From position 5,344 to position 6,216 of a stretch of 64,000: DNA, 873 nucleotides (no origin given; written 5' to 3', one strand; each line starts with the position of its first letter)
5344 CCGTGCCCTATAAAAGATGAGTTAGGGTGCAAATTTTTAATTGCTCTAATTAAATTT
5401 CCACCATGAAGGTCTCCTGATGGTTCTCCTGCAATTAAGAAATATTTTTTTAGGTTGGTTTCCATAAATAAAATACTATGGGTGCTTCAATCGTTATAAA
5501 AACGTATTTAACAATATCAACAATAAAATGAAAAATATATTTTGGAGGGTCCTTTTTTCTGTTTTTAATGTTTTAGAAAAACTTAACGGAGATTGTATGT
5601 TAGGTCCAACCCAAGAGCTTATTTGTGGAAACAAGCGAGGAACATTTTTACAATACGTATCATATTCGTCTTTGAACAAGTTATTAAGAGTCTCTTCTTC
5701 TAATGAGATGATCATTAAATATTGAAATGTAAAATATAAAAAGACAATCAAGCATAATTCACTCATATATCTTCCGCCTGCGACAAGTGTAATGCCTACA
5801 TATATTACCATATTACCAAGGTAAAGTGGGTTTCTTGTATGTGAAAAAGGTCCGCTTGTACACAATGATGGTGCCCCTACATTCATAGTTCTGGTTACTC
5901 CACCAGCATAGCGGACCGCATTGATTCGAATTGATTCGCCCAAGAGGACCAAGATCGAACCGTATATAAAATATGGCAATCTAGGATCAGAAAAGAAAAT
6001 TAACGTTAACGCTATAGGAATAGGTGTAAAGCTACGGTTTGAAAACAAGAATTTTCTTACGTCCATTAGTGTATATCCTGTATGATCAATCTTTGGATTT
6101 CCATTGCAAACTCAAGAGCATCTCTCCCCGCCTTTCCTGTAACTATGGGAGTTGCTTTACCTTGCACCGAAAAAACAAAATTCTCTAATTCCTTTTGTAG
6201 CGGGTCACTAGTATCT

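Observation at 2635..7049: Lipid A core operon carries a GnnA-like oxidoreductase and an LmtA-like (ICMT-fold) membrane methyltransferase, predicting Leptospira-style modified lipid A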

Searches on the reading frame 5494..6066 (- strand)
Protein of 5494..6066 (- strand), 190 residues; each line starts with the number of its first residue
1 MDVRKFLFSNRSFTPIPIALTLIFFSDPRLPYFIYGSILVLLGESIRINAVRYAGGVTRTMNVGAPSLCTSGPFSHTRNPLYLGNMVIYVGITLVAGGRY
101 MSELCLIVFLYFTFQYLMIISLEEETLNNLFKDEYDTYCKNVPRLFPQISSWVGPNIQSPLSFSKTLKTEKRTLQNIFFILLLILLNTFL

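Call 3: search_protein_families(library=pfam, proteins=[window:5494-6066:-], max_evalue=0.01)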
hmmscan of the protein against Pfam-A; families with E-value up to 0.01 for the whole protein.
window:5494-6066:- (190 aa): 3 families
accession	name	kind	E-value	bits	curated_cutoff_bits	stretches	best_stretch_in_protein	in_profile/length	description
PF04191.18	PEMT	-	1.8e-08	35.2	25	1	34-133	4-104/105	Phospholipid methyltransferase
PF04140.19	ICMT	-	6.6e-06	26.9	24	1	38-128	3-94/95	Isoprenylcysteine carboxyl methyltransferase (ICMT) family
PF06966.17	DUF1295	-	7.9e-05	22.7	20.4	1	67-141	154-234/235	Protein of unknown function (DUF1295)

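Call 4: search_protein_families(library=ncbifam, proteins=[window:5494-6066:-], max_evalue=0.01)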
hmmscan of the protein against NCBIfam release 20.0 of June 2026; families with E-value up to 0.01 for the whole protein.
window:5494-6066:- (190 aa): 3 families
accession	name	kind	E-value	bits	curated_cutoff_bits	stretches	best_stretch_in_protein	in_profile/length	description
TIGR04571.1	LmtA_Leptospira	exception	3.2e-16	59.8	325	1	32-183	49-198/252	lipid A Kdo2 1-phosphate O-methyltransferase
NF040696.1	isopcys_mtase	equivalog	8.4e-07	29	160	1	67-149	111-190/190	protein-S-isoprenylcysteine O-methyltransferase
NF045656.1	MeththiolMtaseMddA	equivalog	0.00044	19.6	270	1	73-147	170-238/238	methanethiol S-methyltransferase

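Call 8: find_homologous_proteins(query=window:5494-6066:-)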
Query window:5494-6066:- (190 aa): 1424 proteins with E <= 0.001 among 1704 candidates; the best 120 are listed.
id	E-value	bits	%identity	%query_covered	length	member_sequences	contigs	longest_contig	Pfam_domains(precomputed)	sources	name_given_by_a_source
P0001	1.8e-118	411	98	100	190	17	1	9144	PF04140.20,PF04191.19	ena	-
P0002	3.4e-100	351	82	93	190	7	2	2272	PF04140.20,PF04191.19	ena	-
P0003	1.4e-99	349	82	93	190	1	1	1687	PF04140.20,PF04191.19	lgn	-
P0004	7.3e-97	340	78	100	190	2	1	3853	PF04140.20,PF04191.19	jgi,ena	-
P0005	7.0e-96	337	77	100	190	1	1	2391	PF04140.20,PF04191.19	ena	-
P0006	1.1e-93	330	76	91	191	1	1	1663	PF04140.20,PF04191.19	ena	-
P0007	1.1e-93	330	76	91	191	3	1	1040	PF04140.20,PF06966.18,PF04191.19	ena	-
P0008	2.1e-93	329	76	99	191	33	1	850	PF04140.20,PF04191.19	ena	-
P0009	2.2e-93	329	76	91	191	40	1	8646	PF04140.20,PF06966.18,PF04191.19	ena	-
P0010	3.0e-92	325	76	91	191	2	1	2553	PF04140.20,PF04191.19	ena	-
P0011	3.6e-92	325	76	91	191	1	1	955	PF04140.20,PF04191.19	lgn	-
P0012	2.4e-90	319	75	91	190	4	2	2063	PF04140.20,PF04191.19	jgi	jgi:protein-S-isoprenylcysteine O-methyltransferase Ste14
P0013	2.5e-88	312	72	100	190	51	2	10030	PF04140.20,PF06966.18,PF04191.19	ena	-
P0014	1.9e-87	310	72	100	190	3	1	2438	PF04140.20,PF06966.18,PF04191.19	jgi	jgi:protein-S-isoprenylcysteine O-methyltransferase Ste14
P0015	8.8e-85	301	72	91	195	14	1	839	PF04140.20,PF04191.19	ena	-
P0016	1.6e-84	300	73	99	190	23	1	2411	PF04140.20,PF04191.19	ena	-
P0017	6.3e-81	288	66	99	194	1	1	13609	PF06966.18,PF04191.19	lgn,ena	-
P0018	3.7e-80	286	69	98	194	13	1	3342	PF04191.19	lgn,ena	-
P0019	3.9e-80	286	70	99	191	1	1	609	PF04140.20,PF04191.19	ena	-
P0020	4.0e-80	286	72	93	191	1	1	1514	PF04140.20,PF06966.18,PF04191.19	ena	-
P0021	8.9e-80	284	68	100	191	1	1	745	PF04140.20,PF06966.18,PF04191.19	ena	-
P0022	6.2e-79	282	68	99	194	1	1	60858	PF04191.19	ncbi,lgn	-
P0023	6.5e-79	282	68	100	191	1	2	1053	PF04191.19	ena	-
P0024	9.0e-79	281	69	100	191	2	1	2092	PF04191.19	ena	-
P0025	9.7e-79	281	68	100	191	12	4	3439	PF04140.20,PF06966.18,PF04191.19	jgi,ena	-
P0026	1.5e-78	281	71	93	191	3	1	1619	PF04191.19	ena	-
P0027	1.6e-78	280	68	100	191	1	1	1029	PF04191.19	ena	-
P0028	2.0e-78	280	66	100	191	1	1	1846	PF04140.20,PF04191.19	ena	-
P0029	3.1e-78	279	70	93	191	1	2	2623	PF04140.20,PF06966.18,PF04191.19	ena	-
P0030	4.3e-78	279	64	100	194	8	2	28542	PF06966.18,PF04191.19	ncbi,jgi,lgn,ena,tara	tara:strand:+ start:915 stop:1499 length:585 start_codon:yes stop_codon:yes gene_type:complete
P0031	5.3e-78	279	65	93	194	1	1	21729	PF04191.19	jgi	-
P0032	6.1e-78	279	68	100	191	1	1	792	PF04140.20,PF06966.18,PF04191.19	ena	-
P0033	9.1e-78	278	68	100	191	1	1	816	PF04140.20,PF06966.18,PF04191.19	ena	-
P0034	1.4e-77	277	71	93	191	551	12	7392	PF04140.20,PF04191.19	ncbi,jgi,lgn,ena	jgi:protein-S-isoprenylcysteine O-methyltransferase Ste14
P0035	2.3e-77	277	68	100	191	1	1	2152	PF04140.20,PF06966.18,PF04191.19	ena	-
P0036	2.4e-77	277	68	100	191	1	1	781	PF04191.19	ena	-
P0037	2.9e-77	276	70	93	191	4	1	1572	PF04191.19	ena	-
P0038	2.9e-77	276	67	100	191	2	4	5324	PF04191.19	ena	-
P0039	3.6e-77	276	67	100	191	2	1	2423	PF04140.20,PF06966.18,PF04191.19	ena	-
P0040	4.1e-77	276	67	99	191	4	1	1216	PF04191.19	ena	-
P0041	4.1e-77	276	71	93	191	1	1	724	PF06966.18,PF04191.19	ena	-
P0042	4.7e-77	276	63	91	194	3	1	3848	PF06966.18,PF04191.19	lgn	-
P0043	5.4e-77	275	68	100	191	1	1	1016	PF04140.20,PF06966.18,PF04191.19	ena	-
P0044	5.5e-77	275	66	99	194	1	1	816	PF04191.19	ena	-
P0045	5.6e-77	275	67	100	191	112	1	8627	PF04191.19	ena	-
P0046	1.1e-76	274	66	100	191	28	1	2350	PF04140.20,PF06966.18,PF04191.19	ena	-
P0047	1.3e-76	274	66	100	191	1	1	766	PF04191.19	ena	-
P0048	1.7e-76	274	66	93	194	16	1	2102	PF04191.19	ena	-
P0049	2.5e-76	273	69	93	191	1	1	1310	PF04191.19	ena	-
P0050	2.5e-76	273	70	93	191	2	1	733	PF06966.18,PF04191.19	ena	-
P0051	3.4e-76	273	66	100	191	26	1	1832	PF04140.20,PF06966.18,PF04191.19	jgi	-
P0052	3.9e-76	273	68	93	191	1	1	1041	PF04191.19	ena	-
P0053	4.1e-76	273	66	100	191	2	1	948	PF04140.20,PF06966.18,PF04191.19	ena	-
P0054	4.6e-76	272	66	100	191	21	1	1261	PF04140.20,PF06966.18,PF04191.19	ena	-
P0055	4.7e-76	272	66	100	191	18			PF04140.20,PF06966.18,PF04191.19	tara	tara:strand:- start:196 stop:771 length:576 start_codon:yes stop_codon:yes gene_type:complete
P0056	4.8e-76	272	68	93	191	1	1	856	PF04140.20,PF06966.18,PF04191.19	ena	-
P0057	5.0e-76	272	65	93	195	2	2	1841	PF04140.20,PF06966.18,PF04191.19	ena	-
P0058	5.8e-76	272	69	93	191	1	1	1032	PF04191.19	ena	-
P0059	6.9e-76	272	67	97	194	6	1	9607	PF04191.19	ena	-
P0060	9.4e-76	271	66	100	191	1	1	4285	PF04191.19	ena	-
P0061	1.0e-75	271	66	100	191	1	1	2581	PF04140.20,PF06966.18,PF04191.19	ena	-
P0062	1.2e-75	271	69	93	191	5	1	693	PF04191.19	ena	-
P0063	1.6e-75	271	66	100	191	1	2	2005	PF04140.20,PF06966.18,PF04191.19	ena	-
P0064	1.7e-75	271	68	93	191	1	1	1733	PF04140.20,PF06966.18,PF04191.19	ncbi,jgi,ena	-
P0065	2.9e-75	270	65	99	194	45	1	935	PF04191.19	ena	-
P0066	3.5e-75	270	66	100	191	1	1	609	PF04140.20,PF06966.18,PF04191.19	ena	-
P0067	3.7e-75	269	63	99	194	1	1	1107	PF04191.19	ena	-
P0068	3.9e-75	269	65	100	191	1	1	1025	PF04140.20,PF06966.18,PF04191.19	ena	-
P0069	5.0e-75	269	67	93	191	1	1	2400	PF04140.20,PF06966.18,PF04191.19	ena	-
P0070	5.7e-75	269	69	93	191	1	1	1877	PF06966.18,PF04191.19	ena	-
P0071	7.0e-75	269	69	93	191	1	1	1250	PF04140.20,PF06966.18,PF04191.19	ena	-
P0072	7.3e-75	268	65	100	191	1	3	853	PF06966.18,PF04191.19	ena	-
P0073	7.4e-75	268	66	99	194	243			PF04191.19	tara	tara:strand:- start:55 stop:639 length:585 start_codon:yes stop_codon:yes gene_type:complete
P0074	8.2e-75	268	66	100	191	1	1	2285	PF04140.20,PF06966.18,PF04191.19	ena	-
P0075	9.4e-75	268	64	93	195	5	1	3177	PF04140.20,PF04191.19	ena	-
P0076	1.0e-74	268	63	93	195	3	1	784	PF04140.20,PF04191.19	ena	-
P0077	1.2e-74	268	66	100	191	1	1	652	PF04140.20,PF06966.18,PF04191.19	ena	-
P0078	1.4e-74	268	63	93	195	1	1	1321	PF04140.20,PF06966.18,PF04191.19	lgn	-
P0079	1.6e-74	267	65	100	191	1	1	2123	PF04191.19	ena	-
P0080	2.1e-74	267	68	93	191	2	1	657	PF04140.20,PF06966.18,PF04191.19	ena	-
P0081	2.2e-74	267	65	100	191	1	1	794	PF04140.20,PF06966.18,PF04191.19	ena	-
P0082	2.4e-74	267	66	99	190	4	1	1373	PF04191.19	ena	-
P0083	2.4e-74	267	68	93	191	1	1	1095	PF04191.19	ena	-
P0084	3.8e-74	266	65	100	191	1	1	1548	PF04140.20,PF06966.18,PF04191.19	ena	-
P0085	4.6e-74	266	62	100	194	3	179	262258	PF04140.20,PF04191.19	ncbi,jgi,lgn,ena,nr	ncbi:MAG: isoprenylcysteine carboxylmethyltransferase family protein [Candidatus Marinimicrobia bact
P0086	7.1e-74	265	63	93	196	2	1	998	PF04140.20,PF04191.19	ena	-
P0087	7.5e-74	265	65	99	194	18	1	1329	PF04191.19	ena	-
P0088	9.0e-74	265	65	93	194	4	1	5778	PF04191.19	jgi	jgi:protein-S-isoprenylcysteine O-methyltransferase Ste14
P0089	1.3e-73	264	64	100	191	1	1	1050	PF04140.20,PF06966.18,PF04191.19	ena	-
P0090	1.6e-73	264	63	99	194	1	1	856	PF04140.20,PF04191.19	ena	-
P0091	1.7e-73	264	64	93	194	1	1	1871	PF04191.19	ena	-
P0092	2.3e-73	264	62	93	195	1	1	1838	PF04140.20,PF04191.19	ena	-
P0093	3.1e-73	263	64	100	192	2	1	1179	PF04191.19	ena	-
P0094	3.8e-73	263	63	97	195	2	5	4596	PF04140.20,PF04191.19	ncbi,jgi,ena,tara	tara:strand:- start:69 stop:656 length:588 start_codon:yes stop_codon:yes gene_type:complete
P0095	3.9e-73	263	64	100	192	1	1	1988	PF04191.19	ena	-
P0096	5.4e-73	262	61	93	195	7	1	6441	PF04140.20,PF06966.18,PF04191.19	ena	-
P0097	5.8e-73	262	61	93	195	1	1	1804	PF04140.20,PF06966.18,PF04191.19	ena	-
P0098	6.3e-73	262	63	100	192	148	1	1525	PF04191.19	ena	-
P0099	9.1e-73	262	62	99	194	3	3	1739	PF04140.20,PF04191.19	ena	-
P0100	9.5e-73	262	62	93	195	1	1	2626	PF04140.20,PF06966.18,PF04191.19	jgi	-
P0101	1.1e-72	261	64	100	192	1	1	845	PF04191.19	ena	-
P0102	2.7e-72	260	62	99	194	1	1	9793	PF04140.20,PF04191.19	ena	-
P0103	2.7e-72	260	62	99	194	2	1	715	PF04140.20,PF04191.19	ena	-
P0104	5.8e-72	259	62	99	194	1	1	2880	PF04140.20,PF04191.19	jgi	jgi:protein-S-isoprenylcysteine O-methyltransferase Ste14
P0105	7.0e-72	259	60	99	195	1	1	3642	PF04140.20,PF06966.18,PF04191.19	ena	-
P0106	7.5e-72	259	61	93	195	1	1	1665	PF04140.20,PF06966.18,PF04191.19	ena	-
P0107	1.1e-71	258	61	99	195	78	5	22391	PF04191.19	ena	-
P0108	1.9e-71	257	60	93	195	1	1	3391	PF04140.20,PF06966.18,PF04191.19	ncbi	-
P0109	2.4e-71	257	62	100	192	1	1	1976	PF04191.19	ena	-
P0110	1.1e-70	255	63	93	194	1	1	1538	PF04140.20,PF04191.19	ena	-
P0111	3.1e-70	253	62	99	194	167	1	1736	PF04191.19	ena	-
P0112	3.1e-70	253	65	93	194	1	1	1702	PF04191.19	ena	-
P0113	6.9e-70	252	60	93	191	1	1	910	PF04140.20,PF06966.18,PF04191.19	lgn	-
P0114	7.2e-70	252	77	69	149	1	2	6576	PF04140.20,PF04191.19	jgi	-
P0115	8.5e-70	252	63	93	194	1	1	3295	PF04140.20,PF04191.19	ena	-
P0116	1.7e-69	251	62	99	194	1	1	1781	PF06966.18,PF04191.19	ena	-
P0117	1.8e-69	251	63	93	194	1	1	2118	PF04191.19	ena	-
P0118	2.6e-69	250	62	97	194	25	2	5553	PF04191.19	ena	-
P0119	3.5e-69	250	60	98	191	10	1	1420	PF04140.20,PF06966.18,PF04191.19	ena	-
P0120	6.0e-69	249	63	93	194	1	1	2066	PF04191.19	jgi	jgi:protein-S-isoprenylcysteine O-methyltransferase Ste14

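Call 11: search_solved_structures(query=window:5494-6066:-, max_evalue=1, show_alignments=2)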
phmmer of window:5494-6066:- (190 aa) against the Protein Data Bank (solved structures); distinct sequences matched with E-value up to 1: 2.
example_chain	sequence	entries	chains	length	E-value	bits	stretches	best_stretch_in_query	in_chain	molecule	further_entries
4a2n_B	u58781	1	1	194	0.015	18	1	68-149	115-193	ISOPRENYLCYSTEINE CARBOXYL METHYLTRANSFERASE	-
7b6d_E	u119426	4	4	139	0.69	12.6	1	121-157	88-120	Probable trafficking protein particle complex subunit 2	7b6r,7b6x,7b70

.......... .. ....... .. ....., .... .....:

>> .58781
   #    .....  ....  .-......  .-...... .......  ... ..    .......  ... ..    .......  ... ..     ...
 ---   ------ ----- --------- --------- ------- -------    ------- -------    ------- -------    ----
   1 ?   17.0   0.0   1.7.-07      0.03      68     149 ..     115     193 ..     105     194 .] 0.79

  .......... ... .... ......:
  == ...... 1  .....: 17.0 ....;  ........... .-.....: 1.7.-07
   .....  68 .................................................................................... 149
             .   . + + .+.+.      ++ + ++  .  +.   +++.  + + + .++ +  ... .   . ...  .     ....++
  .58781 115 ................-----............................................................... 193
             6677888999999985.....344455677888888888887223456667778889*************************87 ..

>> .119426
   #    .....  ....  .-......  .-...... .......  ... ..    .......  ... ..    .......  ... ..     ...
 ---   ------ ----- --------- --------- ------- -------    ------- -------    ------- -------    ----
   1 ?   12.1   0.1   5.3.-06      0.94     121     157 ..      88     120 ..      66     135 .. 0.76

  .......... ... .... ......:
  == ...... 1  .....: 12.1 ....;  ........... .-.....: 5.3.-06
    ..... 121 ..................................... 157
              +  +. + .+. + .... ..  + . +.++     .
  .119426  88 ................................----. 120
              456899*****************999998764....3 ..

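Call 27: find_encoding_contigs(protein=P0085, flank=10000, max_places=4)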
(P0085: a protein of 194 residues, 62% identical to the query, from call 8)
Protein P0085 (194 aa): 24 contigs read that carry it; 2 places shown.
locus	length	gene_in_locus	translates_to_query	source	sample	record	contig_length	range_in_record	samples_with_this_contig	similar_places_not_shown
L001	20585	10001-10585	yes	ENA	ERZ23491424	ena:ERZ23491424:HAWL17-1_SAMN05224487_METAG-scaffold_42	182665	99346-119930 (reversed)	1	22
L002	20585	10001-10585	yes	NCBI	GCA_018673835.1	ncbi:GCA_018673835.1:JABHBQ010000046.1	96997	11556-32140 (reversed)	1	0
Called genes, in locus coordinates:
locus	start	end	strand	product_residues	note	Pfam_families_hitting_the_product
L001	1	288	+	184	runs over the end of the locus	PF02622:DUF179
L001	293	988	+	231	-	PF08713:DNA_alkylation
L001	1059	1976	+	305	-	PF04495:GRASP55_65 (faint), PF00595:PDZ, PF13180:PDZ_2, PF17820:PDZ_6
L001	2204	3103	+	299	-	PF00892:EamA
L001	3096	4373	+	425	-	PF07690:MFS_1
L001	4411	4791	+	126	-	-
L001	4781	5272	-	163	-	PF01569:PAP2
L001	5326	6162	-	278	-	PF00106:adh_short, PF13561:adh_short_C2, PF12241:Enoyl_reductase (faint)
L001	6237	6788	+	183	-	PF07977:FabA, PF22818:ApeI-like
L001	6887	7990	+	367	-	PF01926:MMR_HSR1, PF02421:FeoB_N, PF06071:YchF-GTPase_C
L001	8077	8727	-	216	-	-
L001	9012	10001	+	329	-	PF01408:GFO_IDH_MocA, PF02894:GFO_IDH_MocA_C (weak), PF22725:GFO_IDH_MocA_C3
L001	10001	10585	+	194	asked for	PF04140:ICMT (weak), PF04191:PEMT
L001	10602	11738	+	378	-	PF02684:LpxB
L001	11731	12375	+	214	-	PF04028:DUF374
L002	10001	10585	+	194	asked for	PF04140:ICMT (weak), PF04191:PEMT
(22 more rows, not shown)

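Call 28: search_protein_representatives(protein=window:5494-6066:-)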
Query: 190 residues. Proteins with E-value up to 0.001 (for the whole library): 6858; up to 1e-10: 831; up to 1e-30: 37. The best 150 are listed.
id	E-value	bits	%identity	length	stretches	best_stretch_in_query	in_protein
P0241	7.4e-64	230.9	57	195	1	1-190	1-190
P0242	1.6e-52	194.0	63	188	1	1-150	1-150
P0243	4.9e-49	182.6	59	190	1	1-150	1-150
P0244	3.2e-45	170.2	49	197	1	1-185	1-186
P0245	6.3e-45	169.2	47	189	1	1-184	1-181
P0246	9.4e-43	162.1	45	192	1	1-186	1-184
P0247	2.5e-42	160.8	45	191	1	3-188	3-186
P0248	6.3e-42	159.4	76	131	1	39-138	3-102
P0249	2.4e-41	157.6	44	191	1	1-185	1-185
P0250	5.3e-38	146.6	43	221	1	3-189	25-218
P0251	1.9e-37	144.8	38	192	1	1-188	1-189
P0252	3.9e-37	143.8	42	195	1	4-186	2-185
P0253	5.9e-37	143.2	43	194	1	4-188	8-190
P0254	3.1e-36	140.9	44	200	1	3-186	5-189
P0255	1.5e-35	138.7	43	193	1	1-184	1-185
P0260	6.8e-33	130.0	37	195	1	5-187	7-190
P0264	3.8e-32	127.6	35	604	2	28-185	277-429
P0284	1.3e-29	119.3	40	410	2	4-149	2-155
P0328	5.0e-25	104.3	31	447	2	6-151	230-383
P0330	6.6e-25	104.0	36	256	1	5-181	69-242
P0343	9.4e-24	100.2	37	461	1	3-185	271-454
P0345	1.3e-23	99.7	37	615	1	4-181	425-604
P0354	4.5e-23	98.0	34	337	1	6-187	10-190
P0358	9.5e-23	96.9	32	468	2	16-182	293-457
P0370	3.8e-22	94.9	32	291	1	4-184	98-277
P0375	7.8e-22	93.9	37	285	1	21-155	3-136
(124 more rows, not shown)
